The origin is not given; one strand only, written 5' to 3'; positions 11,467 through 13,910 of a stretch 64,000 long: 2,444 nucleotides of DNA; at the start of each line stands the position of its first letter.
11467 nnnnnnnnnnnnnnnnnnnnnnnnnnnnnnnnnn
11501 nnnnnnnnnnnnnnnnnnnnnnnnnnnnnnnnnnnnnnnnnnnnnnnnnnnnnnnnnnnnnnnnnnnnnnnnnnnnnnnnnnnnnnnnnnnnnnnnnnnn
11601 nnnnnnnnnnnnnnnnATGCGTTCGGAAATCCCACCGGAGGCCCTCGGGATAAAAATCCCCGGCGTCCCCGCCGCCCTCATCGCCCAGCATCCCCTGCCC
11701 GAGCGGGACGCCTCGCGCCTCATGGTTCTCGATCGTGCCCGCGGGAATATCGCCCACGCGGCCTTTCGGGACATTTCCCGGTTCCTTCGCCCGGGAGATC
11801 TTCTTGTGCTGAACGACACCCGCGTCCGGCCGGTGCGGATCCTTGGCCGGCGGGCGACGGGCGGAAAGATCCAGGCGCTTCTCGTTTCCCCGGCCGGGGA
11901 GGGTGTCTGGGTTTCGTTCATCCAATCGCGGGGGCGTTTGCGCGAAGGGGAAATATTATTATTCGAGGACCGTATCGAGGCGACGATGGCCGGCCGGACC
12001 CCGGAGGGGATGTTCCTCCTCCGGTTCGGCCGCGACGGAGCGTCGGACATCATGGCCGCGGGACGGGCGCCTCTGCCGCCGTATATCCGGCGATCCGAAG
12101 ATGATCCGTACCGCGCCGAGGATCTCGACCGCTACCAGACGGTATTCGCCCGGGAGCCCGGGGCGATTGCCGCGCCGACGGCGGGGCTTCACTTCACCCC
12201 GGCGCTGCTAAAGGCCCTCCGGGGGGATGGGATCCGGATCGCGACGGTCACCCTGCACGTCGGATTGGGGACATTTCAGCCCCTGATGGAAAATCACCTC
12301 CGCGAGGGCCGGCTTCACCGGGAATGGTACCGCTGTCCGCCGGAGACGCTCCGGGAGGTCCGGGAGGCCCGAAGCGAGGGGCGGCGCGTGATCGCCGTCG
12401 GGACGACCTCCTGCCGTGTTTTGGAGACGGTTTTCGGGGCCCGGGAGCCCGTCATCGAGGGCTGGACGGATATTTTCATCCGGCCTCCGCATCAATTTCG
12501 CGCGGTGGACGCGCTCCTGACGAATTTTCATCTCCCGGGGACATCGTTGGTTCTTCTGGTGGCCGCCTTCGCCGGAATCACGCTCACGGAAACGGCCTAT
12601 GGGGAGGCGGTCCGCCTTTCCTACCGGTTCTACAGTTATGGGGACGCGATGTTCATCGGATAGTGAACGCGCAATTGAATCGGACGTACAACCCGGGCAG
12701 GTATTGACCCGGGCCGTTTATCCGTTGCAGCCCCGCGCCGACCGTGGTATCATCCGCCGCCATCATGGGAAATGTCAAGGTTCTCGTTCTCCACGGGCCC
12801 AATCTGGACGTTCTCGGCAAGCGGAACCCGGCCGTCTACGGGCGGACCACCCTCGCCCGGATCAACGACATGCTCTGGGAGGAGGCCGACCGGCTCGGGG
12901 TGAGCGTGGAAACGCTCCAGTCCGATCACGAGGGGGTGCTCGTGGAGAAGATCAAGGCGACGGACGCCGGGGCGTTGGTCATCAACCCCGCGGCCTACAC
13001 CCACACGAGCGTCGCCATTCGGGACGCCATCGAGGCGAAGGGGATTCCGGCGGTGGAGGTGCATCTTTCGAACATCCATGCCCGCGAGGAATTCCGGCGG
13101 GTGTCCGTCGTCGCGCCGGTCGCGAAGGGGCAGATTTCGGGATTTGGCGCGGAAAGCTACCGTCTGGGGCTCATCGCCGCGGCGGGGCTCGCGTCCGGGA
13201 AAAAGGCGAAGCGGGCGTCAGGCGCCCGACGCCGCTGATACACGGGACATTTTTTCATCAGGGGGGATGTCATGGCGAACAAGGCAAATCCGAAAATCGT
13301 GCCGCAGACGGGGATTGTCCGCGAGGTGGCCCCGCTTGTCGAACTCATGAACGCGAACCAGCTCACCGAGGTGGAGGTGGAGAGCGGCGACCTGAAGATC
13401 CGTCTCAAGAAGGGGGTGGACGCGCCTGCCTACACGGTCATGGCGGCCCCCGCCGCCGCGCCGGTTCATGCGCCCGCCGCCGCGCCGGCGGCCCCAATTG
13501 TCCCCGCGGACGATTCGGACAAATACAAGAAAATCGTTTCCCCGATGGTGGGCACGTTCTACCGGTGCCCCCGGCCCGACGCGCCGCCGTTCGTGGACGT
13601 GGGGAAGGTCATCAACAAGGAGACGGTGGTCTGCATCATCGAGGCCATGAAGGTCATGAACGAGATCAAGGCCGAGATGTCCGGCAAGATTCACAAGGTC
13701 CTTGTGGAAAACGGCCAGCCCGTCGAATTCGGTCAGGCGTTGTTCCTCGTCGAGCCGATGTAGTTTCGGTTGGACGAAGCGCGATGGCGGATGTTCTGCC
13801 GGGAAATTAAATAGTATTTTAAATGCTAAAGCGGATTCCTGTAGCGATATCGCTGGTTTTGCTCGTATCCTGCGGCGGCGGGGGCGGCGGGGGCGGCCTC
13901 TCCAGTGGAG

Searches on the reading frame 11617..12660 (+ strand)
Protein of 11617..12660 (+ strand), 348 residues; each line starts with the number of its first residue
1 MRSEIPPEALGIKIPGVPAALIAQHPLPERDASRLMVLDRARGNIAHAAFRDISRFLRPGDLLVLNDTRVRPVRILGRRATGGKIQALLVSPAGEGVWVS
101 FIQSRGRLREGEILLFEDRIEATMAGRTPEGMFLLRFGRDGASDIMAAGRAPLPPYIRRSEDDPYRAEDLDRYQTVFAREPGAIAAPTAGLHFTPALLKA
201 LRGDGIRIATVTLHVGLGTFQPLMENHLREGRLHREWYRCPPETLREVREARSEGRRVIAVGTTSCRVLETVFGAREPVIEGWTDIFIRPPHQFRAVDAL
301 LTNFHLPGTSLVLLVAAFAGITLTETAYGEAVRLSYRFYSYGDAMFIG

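Call 10: search_protein_families(library=pfam, proteins=[window:11617-12660:+], max_evalue=0.001)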
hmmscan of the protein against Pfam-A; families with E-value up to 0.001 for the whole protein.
window:11617-12660:+ (348 aa): 1 family
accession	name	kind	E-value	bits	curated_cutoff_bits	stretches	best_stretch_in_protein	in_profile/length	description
PF02547.20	Queuosine_synth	-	7e-114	380.7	25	1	17-347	8-322/322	Queuosine biosynthesis protein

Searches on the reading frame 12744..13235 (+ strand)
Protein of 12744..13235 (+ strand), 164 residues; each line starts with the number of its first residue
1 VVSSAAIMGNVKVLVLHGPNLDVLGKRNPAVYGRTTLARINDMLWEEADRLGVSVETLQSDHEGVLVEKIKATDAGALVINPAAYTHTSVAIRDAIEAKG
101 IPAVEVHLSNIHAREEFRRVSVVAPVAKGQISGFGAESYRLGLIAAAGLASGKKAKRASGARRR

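Call 93: search_protein_families(library=pfam, proteins=[window:12744-13235:+], max_evalue=0.01)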
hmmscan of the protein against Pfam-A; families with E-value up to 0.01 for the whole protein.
window:12744-13235:+ (164 aa): 1 family
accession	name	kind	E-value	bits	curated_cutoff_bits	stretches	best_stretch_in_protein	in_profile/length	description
PF01220.24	DHquinase_II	-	9.4e-55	184.6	23.3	1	12-145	1-136/138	Dehydroquinase class II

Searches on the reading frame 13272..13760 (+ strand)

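Call 93: search_protein_families(library=pfam, proteins=[window:13272-13760:+], max_evalue=0.01)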
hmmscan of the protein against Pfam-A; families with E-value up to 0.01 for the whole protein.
window:13272-13760:+ (163 aa): 2 families
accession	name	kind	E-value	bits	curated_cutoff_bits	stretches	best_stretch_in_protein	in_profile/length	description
PF00364.28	Biotin_lipoyl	-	7.1e-21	74.3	22.1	1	87-158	2-71/73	Biotin-requiring enzyme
PF13533.13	Biotin_lipoyl_2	-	1.2e-05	25.5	29.8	1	132-158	3-29/32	Biotin-lipoyl like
